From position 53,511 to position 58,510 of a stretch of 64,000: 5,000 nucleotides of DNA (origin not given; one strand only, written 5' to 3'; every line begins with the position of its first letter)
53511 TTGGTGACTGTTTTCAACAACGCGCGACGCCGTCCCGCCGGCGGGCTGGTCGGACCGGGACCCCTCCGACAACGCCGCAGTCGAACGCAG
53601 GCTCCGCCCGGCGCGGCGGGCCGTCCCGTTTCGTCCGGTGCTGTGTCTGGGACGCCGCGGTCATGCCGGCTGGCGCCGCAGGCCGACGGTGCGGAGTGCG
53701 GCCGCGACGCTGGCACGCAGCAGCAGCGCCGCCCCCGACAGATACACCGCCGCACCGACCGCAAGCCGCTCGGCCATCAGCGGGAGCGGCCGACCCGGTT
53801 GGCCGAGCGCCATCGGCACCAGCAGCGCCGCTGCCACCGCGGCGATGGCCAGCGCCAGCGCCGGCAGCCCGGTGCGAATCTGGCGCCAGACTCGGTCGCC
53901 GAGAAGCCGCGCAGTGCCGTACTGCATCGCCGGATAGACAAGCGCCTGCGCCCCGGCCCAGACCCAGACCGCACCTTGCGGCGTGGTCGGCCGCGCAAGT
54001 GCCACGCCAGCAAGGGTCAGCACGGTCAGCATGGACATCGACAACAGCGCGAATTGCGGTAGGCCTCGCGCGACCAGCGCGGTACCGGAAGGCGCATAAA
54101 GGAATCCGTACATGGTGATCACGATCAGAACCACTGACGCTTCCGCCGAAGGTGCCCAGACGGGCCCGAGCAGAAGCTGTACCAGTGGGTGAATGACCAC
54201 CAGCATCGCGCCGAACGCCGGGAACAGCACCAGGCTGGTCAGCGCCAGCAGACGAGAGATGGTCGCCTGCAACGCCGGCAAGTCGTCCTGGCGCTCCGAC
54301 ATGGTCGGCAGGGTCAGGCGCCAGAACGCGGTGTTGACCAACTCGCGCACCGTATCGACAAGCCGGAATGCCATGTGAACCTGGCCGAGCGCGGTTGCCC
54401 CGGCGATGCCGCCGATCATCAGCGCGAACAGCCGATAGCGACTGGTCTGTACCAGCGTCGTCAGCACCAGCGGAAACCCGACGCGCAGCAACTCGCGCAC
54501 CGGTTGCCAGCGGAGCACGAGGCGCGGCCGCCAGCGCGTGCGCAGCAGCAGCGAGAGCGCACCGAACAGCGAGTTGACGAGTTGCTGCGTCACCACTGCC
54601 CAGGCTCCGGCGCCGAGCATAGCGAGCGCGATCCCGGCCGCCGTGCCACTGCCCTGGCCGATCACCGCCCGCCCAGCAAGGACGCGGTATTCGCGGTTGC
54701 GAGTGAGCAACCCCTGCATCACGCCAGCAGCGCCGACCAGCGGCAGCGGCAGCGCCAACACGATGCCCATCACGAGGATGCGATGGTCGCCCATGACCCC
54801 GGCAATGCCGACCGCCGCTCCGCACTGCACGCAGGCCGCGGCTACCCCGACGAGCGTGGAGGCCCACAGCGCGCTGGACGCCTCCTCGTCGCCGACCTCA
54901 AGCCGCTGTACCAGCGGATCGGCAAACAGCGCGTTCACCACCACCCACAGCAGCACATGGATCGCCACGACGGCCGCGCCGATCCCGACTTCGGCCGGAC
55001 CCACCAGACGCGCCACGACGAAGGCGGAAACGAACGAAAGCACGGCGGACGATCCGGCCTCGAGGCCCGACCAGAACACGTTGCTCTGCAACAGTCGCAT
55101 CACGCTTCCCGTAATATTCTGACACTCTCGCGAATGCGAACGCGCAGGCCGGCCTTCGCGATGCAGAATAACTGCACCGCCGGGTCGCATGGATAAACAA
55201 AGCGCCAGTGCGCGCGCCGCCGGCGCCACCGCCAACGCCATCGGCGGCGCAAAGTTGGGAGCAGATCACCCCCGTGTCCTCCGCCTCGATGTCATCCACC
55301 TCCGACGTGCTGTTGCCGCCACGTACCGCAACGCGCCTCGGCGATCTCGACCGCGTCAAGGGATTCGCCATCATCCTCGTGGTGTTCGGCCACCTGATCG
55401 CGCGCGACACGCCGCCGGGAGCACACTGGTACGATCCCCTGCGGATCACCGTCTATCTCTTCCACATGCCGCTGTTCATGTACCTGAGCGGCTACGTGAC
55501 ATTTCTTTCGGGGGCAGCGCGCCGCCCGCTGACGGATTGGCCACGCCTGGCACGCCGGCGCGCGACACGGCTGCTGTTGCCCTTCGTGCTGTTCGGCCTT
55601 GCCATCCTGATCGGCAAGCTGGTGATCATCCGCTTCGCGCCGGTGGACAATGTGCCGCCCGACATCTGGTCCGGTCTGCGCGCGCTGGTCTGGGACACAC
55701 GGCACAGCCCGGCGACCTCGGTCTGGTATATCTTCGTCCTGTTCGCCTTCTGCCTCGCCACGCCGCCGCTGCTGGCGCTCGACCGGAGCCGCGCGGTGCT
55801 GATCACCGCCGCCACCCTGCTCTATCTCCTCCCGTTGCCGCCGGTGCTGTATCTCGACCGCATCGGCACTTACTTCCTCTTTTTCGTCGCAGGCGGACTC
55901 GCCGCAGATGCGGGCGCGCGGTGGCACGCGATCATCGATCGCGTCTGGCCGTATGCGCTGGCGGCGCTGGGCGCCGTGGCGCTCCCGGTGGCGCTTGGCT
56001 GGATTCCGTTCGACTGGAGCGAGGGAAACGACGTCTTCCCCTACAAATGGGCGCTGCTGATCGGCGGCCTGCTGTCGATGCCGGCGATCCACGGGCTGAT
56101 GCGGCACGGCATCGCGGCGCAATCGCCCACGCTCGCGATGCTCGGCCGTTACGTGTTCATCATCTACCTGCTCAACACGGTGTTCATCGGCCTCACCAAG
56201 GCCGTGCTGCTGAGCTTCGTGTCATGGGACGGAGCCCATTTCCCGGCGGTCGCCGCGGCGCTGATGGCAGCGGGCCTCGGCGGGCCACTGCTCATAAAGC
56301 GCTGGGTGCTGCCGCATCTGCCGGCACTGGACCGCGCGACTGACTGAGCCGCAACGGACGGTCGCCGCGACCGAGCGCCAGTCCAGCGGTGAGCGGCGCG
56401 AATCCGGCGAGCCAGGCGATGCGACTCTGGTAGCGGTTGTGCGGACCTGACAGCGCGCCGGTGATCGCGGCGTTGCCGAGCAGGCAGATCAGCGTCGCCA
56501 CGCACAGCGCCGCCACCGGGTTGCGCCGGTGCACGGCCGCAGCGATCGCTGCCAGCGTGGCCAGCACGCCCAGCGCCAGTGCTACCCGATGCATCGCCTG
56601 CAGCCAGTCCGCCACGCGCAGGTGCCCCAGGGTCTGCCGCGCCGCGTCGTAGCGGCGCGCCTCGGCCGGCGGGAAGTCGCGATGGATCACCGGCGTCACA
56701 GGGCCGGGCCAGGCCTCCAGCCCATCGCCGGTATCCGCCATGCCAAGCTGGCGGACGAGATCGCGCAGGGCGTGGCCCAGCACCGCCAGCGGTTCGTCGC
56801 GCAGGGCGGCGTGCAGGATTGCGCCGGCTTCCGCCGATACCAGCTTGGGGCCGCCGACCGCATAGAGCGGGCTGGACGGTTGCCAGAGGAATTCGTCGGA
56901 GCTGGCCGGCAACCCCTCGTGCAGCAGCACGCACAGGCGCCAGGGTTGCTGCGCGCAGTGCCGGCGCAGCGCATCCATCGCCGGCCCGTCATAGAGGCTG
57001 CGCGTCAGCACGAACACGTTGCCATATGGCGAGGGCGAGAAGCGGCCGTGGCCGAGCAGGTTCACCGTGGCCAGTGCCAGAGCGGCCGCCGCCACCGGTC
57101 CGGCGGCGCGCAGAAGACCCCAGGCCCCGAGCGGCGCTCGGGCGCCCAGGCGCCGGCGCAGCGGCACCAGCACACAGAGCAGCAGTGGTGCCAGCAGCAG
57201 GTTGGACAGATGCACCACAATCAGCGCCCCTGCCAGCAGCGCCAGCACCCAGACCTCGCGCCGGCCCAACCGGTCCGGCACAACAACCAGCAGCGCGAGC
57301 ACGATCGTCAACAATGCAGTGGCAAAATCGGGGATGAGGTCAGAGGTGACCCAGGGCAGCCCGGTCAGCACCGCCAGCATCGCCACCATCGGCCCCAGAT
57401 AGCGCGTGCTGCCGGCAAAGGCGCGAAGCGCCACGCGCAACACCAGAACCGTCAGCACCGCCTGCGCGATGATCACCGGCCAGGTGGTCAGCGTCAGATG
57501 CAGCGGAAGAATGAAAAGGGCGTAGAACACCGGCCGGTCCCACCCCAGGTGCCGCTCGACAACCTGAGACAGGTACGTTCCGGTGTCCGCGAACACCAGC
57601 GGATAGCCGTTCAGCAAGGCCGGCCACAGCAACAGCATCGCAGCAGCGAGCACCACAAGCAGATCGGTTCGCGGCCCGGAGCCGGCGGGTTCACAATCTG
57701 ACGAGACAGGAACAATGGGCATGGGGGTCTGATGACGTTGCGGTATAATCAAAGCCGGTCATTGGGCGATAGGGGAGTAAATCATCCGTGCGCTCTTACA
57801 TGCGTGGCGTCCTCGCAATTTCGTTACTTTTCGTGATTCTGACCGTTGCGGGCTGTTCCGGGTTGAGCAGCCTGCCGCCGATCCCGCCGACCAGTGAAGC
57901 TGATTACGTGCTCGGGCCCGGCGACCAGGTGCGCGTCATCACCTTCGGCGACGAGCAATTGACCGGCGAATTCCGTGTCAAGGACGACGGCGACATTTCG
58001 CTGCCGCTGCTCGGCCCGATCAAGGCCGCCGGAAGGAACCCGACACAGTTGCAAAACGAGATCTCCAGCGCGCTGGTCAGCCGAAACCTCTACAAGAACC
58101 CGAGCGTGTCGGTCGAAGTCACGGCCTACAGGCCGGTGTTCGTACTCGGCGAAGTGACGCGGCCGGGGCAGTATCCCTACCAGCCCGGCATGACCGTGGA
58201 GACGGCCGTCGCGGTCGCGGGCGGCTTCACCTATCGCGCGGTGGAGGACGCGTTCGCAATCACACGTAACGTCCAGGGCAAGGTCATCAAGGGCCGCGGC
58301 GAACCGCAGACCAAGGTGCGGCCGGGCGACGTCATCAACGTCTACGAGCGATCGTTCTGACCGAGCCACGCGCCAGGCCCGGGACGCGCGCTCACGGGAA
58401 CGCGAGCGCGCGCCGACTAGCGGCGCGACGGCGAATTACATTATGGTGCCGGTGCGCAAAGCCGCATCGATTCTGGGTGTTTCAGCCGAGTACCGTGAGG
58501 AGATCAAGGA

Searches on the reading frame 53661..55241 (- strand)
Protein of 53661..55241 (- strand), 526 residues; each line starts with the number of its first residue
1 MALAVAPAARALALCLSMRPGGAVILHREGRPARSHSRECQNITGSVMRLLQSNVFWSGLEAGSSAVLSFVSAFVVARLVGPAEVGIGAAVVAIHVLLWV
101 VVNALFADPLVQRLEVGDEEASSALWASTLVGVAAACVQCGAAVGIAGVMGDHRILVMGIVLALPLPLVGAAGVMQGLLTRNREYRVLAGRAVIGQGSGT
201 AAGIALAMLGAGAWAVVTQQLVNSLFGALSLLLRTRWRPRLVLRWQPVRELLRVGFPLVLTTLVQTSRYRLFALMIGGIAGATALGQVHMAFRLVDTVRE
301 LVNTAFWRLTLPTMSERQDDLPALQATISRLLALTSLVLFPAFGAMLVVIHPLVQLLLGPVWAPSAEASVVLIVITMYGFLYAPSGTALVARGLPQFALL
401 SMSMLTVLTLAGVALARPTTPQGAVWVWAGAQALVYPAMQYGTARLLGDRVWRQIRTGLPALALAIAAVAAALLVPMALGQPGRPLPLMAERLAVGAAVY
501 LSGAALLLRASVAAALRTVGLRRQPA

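Call 81: search_protein_families(library=pfam, proteins=[window:53661-55241:-], max_evalue=0.0001)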
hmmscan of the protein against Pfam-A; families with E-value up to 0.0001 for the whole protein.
window:53661-55241:- (526 aa): 2 families
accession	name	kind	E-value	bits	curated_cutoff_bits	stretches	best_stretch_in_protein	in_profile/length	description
PF13440.11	Polysacc_synt_3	-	1.9e-51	175.5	23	1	75-366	1-292/293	Polysaccharide biosynthesis protein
PF01943.22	Polysacc_synt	-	1.6e-20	74.1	28.2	1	53-316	3-272/274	Polysaccharide biosynthesis protein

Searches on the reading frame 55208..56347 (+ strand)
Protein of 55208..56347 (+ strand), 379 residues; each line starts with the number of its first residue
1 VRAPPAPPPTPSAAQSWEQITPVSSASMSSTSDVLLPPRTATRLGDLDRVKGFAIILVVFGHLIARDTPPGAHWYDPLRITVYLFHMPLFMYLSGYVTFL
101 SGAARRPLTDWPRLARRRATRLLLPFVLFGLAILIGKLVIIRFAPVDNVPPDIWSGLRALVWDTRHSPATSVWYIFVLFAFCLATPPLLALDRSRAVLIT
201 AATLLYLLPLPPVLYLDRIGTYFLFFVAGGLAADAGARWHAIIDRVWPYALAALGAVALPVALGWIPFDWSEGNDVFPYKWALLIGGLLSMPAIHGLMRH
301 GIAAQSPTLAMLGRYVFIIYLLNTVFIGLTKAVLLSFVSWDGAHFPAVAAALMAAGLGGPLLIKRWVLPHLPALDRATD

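Call 79: search_protein_families(library=pfam, proteins=[window:55208-56347:+], max_evalue=0.0001)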
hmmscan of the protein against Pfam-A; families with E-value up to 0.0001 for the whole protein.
window:55208-56347:+ (379 aa): 1 family
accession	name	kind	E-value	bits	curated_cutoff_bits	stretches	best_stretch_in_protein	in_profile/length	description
PF01757.29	Acyl_transf_3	-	1.9e-36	126.2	31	1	46-363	3-324/326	Acyltransferase domain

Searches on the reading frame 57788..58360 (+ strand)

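Call 79: search_protein_families(library=pfam, proteins=[window:57788-58360:+], max_evalue=0.0001)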
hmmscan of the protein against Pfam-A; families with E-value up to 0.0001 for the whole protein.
window:57788-58360:+ (190 aa): 3 families
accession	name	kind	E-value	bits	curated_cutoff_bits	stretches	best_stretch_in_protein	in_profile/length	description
PF02563.21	Poly_export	-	2.4e-25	88.9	28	1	36-112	3-77/77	Polysaccharide biosynthesis/export protein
PF10531.15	SLBB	-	7.9e-12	45.3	27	1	117-165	2-50/55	SLBB domain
PF22461.2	SLBB_2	-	3.5e-06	27.5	27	1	117-168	3-56/79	SLBB domain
